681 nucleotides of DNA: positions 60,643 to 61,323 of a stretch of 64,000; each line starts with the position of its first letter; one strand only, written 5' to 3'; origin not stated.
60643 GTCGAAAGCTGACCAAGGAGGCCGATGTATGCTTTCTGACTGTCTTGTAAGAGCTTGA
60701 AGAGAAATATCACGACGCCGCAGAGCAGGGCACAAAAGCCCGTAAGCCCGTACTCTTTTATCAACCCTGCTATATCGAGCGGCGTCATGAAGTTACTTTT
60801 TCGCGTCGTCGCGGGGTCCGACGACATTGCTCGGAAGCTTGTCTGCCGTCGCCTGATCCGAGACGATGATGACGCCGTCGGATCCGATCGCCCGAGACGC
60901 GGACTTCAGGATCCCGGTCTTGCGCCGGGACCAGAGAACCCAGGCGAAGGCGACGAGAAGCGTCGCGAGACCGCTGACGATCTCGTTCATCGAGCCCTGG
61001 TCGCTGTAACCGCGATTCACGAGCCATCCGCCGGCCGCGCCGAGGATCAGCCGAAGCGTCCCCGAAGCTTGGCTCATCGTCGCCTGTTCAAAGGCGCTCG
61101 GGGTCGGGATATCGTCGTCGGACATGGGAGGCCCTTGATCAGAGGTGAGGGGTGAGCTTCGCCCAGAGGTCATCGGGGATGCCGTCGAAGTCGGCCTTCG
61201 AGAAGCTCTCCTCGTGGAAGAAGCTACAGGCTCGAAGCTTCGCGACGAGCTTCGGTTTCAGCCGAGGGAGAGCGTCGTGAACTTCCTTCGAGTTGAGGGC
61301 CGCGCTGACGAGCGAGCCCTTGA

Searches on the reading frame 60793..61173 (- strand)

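Call 105: search_protein_families(library=pfam, proteins=[window:60793-61173:-], max_evalue=0.001)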
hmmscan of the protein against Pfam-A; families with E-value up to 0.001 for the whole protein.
window:60793-61173:- (126 aa): 1 family
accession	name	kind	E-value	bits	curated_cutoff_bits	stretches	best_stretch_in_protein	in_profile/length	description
PF23987.1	Phage_holin_10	-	3.8e-11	43.3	27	1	35-85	3-52/52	Bacteriophage holin Pam3 gp28 family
